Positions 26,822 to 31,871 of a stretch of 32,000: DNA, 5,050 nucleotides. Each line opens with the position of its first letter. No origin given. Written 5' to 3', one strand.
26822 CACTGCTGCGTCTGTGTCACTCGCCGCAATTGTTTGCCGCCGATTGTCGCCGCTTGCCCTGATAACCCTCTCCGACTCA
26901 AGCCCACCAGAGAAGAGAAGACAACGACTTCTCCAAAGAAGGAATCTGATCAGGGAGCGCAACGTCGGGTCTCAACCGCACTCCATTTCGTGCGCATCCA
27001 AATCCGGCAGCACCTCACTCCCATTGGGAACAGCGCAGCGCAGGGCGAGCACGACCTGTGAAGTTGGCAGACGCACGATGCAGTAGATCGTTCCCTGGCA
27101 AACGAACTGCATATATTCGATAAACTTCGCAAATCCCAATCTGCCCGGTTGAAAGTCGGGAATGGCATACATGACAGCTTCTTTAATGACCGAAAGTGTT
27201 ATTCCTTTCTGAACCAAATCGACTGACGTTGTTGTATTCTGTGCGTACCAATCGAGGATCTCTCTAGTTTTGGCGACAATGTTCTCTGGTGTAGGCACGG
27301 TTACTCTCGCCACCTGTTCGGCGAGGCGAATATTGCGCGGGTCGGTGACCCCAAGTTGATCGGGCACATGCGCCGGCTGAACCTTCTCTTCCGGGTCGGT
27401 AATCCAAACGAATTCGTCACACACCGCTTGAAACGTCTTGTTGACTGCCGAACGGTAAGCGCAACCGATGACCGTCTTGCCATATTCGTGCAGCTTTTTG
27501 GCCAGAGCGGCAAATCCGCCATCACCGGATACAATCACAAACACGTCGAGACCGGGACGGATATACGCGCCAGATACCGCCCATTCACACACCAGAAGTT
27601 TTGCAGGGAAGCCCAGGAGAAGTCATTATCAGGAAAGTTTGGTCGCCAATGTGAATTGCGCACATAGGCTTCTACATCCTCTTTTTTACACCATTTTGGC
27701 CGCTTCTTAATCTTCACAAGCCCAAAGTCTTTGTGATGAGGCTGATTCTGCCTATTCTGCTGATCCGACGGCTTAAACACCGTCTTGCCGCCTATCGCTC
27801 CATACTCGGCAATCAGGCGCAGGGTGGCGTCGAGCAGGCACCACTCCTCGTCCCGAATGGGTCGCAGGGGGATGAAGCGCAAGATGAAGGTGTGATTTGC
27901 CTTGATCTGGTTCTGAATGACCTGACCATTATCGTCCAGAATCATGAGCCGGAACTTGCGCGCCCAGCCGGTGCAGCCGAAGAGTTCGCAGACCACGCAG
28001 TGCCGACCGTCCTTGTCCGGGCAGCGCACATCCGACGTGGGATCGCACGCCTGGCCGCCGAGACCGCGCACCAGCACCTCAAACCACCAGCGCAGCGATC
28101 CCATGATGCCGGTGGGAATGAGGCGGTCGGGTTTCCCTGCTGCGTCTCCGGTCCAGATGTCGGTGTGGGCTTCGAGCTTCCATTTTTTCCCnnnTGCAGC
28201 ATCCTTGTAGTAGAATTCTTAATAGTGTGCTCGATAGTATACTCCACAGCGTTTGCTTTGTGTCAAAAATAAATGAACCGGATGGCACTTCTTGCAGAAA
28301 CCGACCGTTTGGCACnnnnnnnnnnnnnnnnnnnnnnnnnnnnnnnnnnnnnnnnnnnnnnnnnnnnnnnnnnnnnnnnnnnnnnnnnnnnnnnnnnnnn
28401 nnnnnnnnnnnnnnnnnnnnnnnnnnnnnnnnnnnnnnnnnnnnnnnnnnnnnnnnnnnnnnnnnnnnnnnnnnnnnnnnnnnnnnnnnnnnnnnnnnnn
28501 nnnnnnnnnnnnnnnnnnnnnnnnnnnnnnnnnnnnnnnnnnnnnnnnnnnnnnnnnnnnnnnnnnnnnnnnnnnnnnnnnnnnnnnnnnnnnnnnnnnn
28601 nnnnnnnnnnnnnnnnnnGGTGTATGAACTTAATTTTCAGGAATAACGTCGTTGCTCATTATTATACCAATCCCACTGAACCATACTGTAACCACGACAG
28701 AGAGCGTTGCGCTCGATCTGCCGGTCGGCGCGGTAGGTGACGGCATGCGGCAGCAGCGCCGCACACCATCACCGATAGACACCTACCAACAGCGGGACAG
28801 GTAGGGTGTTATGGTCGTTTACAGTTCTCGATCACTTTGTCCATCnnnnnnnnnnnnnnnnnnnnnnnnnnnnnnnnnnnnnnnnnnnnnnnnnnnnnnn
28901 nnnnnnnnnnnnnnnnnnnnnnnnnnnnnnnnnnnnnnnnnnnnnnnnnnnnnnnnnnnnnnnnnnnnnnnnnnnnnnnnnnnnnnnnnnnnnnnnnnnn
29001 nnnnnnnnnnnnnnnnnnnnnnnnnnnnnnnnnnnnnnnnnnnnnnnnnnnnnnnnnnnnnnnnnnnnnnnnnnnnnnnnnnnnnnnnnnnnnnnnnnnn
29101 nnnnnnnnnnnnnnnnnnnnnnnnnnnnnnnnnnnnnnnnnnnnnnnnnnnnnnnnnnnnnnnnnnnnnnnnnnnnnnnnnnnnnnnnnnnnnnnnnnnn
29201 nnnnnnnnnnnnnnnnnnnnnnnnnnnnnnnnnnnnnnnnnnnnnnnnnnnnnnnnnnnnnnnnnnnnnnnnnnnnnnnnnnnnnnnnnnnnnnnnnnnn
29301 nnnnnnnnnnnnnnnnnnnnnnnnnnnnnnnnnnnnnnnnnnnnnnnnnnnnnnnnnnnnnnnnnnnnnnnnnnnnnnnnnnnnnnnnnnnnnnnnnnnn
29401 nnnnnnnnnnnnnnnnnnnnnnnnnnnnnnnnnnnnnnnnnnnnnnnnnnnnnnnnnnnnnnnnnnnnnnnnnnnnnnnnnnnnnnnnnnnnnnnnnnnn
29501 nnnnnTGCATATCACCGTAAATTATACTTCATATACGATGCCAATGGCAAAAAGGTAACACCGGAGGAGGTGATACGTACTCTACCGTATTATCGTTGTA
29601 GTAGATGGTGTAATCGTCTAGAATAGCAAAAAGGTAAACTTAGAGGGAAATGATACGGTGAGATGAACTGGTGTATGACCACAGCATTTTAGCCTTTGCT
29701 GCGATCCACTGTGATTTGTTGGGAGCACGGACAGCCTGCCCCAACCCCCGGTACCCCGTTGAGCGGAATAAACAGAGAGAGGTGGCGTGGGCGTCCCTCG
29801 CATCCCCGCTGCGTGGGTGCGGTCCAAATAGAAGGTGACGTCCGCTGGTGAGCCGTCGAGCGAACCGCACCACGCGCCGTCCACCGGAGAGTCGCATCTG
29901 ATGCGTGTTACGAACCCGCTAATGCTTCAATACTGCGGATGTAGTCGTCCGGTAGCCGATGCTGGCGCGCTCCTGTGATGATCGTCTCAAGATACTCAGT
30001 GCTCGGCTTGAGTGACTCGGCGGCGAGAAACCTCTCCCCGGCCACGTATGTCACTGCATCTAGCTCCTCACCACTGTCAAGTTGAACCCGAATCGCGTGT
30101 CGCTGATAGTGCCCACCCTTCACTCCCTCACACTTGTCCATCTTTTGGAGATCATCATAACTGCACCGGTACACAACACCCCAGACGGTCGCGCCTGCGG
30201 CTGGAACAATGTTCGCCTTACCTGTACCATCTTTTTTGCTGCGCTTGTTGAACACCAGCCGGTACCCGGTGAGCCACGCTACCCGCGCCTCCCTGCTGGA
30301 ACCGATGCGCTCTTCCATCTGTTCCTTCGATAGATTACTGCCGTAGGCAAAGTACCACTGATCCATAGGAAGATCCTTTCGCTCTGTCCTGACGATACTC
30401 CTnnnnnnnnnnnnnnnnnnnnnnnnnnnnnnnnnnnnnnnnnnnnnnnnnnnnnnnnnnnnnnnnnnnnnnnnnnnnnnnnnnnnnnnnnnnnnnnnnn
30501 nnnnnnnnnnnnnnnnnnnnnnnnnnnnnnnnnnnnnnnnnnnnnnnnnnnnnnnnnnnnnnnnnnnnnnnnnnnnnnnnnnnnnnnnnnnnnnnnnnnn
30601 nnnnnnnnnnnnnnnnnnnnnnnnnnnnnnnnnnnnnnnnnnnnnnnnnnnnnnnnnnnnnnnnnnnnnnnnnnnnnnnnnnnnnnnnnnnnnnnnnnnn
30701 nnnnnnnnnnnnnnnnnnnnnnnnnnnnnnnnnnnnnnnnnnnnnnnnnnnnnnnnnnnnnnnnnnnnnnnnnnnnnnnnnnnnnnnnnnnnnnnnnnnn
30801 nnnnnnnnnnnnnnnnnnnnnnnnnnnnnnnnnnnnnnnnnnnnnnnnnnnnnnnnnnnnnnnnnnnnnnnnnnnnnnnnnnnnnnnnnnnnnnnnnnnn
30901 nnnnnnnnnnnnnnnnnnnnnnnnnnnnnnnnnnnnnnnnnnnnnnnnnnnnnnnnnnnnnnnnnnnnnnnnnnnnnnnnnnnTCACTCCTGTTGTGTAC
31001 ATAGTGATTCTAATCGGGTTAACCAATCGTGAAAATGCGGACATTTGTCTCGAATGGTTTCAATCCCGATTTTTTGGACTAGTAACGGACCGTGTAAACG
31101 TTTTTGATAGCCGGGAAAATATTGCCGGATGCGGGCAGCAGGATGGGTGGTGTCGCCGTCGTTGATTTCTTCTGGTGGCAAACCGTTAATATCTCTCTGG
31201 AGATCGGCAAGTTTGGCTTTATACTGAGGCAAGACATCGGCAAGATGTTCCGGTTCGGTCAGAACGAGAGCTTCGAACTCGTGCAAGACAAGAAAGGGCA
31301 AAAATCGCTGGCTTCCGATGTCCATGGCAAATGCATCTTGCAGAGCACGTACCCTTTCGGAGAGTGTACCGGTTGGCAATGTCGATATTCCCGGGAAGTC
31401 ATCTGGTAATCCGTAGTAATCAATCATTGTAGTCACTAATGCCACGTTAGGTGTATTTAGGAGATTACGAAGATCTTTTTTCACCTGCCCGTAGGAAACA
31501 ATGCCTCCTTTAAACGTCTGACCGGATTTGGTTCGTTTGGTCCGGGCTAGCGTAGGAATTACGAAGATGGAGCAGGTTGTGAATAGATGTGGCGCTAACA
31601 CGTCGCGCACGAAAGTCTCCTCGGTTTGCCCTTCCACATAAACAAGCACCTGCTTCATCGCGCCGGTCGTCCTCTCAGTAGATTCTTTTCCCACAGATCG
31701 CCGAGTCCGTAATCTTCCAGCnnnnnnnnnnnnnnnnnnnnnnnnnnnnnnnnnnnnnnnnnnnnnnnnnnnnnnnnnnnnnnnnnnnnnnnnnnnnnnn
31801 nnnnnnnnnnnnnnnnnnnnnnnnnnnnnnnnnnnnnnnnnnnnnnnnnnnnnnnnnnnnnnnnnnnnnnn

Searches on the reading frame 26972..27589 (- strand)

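Call 20: search_protein_families(library=pfam, proteins=[window:26972-27589:-])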
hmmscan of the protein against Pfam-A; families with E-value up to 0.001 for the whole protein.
window:26972-27589:- (205 aa): 1 family
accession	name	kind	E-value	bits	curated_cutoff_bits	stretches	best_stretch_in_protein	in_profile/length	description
PF01936.24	NYN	-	9.4e-10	39.6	24.2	1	9-63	94-144/145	NYN domain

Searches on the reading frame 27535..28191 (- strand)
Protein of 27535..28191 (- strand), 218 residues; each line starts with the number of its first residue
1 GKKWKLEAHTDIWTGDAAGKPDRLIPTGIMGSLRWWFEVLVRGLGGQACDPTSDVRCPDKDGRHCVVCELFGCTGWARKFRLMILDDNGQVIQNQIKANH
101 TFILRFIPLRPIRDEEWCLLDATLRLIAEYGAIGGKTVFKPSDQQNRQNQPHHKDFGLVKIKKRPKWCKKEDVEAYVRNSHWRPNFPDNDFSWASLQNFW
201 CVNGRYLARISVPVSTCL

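Call 21: search_protein_families(library=pfam, proteins=[window:27535-28191:-])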
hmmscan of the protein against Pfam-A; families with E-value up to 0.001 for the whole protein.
window:27535-28191:- (218 aa): 1 family
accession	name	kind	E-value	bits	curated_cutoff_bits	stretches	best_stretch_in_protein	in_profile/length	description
PF03787.20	RAMPs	-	5.2e-23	83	22.1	1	5-137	1-181/189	RAMP superfamily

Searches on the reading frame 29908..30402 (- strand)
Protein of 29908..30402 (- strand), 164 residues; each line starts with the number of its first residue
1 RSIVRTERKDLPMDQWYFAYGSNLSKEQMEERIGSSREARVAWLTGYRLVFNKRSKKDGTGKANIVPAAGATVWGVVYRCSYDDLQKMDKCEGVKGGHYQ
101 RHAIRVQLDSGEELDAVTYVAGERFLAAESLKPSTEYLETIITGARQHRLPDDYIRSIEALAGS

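Call 21: search_protein_families(library=pfam, proteins=[window:29908-30402:-])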
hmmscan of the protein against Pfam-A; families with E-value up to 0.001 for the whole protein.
window:29908-30402:- (164 aa): 2 families
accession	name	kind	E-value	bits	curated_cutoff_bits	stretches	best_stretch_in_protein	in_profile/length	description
PF13772.11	AIG2_2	-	4.6e-20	72.3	27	1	73-157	2-82/83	AIG2-like family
PF06094.17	GGACT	-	9.2e-16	58.9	22.8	1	17-135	1-116/120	Gamma-glutamyl cyclotransferase, AIG2-like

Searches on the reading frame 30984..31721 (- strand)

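Call 21: search_protein_families(library=pfam, proteins=[window:30984-31721:-])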
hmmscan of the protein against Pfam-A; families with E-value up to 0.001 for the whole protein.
window:30984-31721:- (245 aa): 1 family
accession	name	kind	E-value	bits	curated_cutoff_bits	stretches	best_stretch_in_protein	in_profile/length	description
PF14103.11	DUF4276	-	2.7e-49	168.5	30.2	1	29-238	1-192/192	Domain of unknown function (DUF4276)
